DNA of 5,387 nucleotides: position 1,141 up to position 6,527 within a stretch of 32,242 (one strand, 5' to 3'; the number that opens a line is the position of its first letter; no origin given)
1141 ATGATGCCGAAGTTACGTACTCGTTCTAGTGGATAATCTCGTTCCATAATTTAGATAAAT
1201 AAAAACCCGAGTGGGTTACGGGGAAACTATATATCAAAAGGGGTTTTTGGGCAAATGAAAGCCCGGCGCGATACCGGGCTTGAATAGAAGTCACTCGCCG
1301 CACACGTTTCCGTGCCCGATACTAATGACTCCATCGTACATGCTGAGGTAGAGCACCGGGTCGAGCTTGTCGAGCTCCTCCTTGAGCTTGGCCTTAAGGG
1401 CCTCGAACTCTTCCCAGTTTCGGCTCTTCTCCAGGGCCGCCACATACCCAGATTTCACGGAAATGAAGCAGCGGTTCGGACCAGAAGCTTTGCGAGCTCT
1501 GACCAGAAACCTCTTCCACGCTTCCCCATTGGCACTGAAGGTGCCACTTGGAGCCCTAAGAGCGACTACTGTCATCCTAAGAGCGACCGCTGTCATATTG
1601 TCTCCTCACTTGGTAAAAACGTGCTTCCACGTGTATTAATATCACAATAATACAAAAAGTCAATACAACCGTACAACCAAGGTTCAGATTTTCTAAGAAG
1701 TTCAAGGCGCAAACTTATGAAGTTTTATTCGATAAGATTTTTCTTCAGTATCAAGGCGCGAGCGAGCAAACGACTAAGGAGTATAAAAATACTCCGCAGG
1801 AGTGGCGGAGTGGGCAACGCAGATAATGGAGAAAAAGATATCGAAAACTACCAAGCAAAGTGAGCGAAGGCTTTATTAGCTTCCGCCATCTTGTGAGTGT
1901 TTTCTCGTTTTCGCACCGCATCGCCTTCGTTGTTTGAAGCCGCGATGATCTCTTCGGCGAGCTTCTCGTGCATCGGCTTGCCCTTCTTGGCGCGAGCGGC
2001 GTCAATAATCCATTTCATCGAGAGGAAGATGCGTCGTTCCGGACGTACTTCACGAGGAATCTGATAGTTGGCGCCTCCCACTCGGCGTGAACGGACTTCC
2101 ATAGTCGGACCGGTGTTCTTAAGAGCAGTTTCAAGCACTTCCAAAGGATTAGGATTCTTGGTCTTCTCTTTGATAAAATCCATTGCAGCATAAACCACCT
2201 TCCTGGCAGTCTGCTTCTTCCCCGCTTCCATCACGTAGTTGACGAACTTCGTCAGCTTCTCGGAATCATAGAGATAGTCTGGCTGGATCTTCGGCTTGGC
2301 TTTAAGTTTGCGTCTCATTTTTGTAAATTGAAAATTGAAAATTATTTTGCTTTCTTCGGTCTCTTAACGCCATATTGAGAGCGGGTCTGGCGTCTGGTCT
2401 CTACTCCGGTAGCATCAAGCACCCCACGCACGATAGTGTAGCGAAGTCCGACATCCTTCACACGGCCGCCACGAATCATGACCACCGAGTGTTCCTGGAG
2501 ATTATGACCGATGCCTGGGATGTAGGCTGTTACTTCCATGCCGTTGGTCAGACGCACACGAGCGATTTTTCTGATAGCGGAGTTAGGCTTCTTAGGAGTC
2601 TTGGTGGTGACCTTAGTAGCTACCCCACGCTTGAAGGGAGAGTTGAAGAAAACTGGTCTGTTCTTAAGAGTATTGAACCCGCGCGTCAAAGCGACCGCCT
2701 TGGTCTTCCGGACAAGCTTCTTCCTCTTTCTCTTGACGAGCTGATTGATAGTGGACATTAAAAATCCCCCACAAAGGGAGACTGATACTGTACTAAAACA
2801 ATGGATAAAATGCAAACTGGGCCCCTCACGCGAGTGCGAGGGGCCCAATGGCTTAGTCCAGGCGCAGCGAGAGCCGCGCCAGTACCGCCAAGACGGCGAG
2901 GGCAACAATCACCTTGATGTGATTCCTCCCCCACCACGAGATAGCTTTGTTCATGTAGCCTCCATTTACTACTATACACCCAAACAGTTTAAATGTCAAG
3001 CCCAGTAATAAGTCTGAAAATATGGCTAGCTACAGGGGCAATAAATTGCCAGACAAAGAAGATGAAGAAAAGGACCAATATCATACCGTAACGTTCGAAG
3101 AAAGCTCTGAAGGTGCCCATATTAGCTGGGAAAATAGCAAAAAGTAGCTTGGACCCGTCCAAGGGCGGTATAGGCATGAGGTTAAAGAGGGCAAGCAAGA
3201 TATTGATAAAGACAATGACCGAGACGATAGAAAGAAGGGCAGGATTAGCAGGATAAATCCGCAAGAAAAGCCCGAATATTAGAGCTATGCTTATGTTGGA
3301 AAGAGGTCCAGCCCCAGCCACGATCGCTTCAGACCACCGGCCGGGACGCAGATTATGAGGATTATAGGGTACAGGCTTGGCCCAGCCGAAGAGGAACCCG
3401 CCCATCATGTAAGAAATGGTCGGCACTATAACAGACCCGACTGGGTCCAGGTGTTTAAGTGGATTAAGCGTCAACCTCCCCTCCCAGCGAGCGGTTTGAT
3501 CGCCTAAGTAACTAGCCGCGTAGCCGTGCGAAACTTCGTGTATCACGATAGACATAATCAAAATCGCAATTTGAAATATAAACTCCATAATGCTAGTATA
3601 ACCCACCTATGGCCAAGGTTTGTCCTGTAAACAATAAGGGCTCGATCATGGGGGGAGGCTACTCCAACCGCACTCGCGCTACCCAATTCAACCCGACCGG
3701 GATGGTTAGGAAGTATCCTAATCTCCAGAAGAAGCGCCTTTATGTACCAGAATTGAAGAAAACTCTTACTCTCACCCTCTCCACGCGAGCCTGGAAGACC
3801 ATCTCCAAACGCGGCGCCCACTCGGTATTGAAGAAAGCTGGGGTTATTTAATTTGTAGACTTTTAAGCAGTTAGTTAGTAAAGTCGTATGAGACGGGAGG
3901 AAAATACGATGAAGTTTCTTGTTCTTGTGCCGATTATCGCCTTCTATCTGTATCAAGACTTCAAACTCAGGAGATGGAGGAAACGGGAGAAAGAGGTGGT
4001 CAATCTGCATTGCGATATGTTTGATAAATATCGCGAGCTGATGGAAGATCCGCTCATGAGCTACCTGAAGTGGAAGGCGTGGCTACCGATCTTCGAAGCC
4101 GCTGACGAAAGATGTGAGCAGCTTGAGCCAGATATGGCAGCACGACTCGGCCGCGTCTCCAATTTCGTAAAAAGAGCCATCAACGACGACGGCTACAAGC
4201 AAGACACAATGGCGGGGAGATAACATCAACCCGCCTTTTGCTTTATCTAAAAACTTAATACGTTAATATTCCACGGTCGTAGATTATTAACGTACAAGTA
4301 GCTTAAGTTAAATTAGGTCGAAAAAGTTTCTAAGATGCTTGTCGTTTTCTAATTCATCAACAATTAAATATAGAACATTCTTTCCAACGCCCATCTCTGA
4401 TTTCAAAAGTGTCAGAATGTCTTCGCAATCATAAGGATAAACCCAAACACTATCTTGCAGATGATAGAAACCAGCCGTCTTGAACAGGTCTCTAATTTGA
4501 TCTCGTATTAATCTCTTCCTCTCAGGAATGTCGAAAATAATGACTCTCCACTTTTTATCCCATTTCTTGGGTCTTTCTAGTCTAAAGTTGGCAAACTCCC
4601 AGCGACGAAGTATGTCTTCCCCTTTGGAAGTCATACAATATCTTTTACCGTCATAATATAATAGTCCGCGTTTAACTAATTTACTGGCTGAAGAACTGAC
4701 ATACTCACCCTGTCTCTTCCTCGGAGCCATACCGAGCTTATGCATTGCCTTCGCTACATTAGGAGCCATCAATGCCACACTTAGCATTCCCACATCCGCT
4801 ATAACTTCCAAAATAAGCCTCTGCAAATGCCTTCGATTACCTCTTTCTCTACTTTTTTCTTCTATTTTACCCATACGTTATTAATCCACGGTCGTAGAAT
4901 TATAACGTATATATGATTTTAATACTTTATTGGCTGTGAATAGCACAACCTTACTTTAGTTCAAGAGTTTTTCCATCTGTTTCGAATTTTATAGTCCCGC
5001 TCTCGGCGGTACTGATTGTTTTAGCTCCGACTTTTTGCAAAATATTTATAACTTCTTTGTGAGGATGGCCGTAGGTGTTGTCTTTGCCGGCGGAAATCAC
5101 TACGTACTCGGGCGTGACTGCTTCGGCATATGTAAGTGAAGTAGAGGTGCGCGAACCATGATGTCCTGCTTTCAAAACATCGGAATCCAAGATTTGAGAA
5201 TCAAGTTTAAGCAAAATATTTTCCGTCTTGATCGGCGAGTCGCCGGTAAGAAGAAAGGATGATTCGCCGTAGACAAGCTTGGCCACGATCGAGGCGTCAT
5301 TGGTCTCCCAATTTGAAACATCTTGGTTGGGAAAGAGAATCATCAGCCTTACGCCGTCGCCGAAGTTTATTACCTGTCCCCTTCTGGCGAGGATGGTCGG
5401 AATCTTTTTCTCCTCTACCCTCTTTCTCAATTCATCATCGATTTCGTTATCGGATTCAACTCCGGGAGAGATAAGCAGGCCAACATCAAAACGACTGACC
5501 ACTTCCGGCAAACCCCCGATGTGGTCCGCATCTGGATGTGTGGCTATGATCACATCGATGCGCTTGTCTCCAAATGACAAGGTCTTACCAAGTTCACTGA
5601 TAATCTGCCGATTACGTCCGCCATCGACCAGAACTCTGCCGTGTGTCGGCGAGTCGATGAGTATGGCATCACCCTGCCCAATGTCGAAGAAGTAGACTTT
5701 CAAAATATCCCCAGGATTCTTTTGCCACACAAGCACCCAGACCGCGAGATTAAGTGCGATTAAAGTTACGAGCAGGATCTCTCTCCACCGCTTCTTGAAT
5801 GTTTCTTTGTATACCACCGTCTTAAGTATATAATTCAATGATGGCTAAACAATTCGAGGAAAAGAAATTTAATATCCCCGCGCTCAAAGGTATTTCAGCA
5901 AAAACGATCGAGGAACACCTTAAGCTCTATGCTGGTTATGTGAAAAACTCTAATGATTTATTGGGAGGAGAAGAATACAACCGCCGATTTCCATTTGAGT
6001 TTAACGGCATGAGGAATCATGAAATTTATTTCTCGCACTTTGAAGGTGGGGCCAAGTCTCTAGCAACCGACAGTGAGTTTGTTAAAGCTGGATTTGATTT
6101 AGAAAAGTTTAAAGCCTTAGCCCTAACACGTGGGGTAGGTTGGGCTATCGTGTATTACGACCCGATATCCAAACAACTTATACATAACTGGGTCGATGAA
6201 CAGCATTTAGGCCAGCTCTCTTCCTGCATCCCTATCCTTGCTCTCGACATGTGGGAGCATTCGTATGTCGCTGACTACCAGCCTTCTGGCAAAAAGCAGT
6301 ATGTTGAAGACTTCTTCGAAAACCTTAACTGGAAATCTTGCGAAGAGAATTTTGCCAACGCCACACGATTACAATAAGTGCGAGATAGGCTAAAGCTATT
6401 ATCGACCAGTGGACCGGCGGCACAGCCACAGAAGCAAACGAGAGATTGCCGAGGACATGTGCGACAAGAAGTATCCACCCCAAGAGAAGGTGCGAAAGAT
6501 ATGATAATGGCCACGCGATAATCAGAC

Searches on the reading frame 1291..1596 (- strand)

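Call 43: search_protein_families(library=pfam, proteins=[window:1291-1596:-], max_evalue=0.01)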
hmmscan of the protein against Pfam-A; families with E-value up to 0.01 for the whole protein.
window:1291-1596:- (101 aa): 1 family
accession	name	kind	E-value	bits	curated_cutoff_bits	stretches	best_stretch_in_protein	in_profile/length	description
PF12065.13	DUF3545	-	0.0036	17.7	25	1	56-84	22-52/58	Protein of unknown function (DUF3545)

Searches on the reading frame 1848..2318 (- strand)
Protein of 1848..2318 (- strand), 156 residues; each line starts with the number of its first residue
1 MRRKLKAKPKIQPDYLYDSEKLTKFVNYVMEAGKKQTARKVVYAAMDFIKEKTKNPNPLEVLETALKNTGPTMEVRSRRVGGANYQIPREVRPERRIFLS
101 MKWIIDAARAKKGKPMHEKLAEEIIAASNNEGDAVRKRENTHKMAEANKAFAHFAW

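Call 42: search_protein_families(library=pfam, proteins=[window:1848-2318:-], max_evalue=0.01)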
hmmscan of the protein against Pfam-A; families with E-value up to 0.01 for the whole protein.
window:1848-2318:- (156 aa): 1 family
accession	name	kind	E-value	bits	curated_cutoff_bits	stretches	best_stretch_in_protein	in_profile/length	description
PF00177.27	Ribosomal_S7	-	1.1e-57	194.2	24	1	1-149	1-148/148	Ribosomal protein S7p/S5e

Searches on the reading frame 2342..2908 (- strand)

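Call 42: search_protein_families(library=pfam, proteins=[window:2342-2908:-], max_evalue=0.01)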
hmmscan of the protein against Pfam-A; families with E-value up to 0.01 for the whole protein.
window:2342-2908:- (188 aa): 1 family
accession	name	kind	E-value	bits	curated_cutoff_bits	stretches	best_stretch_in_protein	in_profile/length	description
PF00164.32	Ribosom_S12_S23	-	2e-30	105.2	22.3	1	85-185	6-109/110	Ribosomal protein S12/S23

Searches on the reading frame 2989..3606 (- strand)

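Call 42: search_protein_families(library=pfam, proteins=[window:2989-3606:-], max_evalue=0.01)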
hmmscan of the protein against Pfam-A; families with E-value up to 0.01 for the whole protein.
window:2989-3606:- (205 aa): 1 family
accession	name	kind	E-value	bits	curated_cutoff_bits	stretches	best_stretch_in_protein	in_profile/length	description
PF02163.28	Peptidase_M50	-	1.4e-13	51.2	27.2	2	124-182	159-218/221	Peptidase family M50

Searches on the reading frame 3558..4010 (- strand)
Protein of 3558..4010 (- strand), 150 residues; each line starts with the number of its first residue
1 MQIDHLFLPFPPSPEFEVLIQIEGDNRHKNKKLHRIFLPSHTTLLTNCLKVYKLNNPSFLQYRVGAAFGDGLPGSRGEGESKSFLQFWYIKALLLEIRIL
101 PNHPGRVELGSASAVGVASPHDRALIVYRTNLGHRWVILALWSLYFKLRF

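Call 42: search_protein_families(library=pfam, proteins=[window:3558-4010:-], max_evalue=0.01)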
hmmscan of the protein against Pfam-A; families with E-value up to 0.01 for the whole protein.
window:3558-4010:- (150 aa): 0 families

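Call 106: search_solved_structures(query=window:3558-4010:-, max_evalue=1)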
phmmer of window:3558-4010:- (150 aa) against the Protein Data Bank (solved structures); distinct sequences matched with E-value up to 1: 1.
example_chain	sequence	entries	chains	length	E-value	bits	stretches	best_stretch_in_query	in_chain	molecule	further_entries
4lzi_A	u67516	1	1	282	0.0099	19.5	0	8-39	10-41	Multicystatin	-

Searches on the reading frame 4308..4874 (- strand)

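Call 42: search_protein_families(library=pfam, proteins=[window:4308-4874:-], max_evalue=0.01)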
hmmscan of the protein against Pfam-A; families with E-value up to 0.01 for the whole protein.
window:4308-4874:- (188 aa): 3 families
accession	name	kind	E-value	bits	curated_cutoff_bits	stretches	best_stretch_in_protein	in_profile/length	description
PF20803.2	PaaX_M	-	3.7e-20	72.2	24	1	103-176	2-75/83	PaaX protein central Cas2-like domain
PF14947.12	HTH_45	-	0.002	18.5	25.5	1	64-92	41-69/77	Winged helix-turn-helix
PF09827.14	CRISPR_Cas2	-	0.0058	17.2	23.8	0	109-149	2-39/74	CRISPR associated protein Cas2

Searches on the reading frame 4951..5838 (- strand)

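Call 42: search_protein_families(library=pfam, proteins=[window:4951-5838:-], max_evalue=0.01)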
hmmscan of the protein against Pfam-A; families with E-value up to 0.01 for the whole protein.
window:4951-5838:- (295 aa): 4 families
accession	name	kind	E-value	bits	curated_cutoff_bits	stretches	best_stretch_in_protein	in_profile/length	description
PF00753.33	Lactamase_B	-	3.7e-16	60.1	22.7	1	54-251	4-195/196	Metallo-beta-lactamase superfamily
PF25281.1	MBL_MAP1B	-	0.00017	21.1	37.6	1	48-116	23-87/279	MAP1B MBL-like domain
PF12706.13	Lactamase_B_2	-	0.0015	18.6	27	1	90-129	25-68/200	Beta-lactamase superfamily domain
PF16661.11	Lactamase_B_6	-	0.0059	16.4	27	1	68-118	8-60/193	Metallo-beta-lactamase superfamily domain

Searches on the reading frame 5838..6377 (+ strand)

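Call 42: search_protein_families(library=pfam, proteins=[window:5838-6377:+], max_evalue=0.01)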
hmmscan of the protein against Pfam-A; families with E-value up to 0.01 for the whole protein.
window:5838-6377:+ (179 aa): 1 family
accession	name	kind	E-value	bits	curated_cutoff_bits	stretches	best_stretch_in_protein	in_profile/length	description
PF02777.23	Sod_Fe_C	-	1.9e-16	60.4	20.9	1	89-170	21-101/102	Iron/manganese superoxide dismutases, C-terminal domain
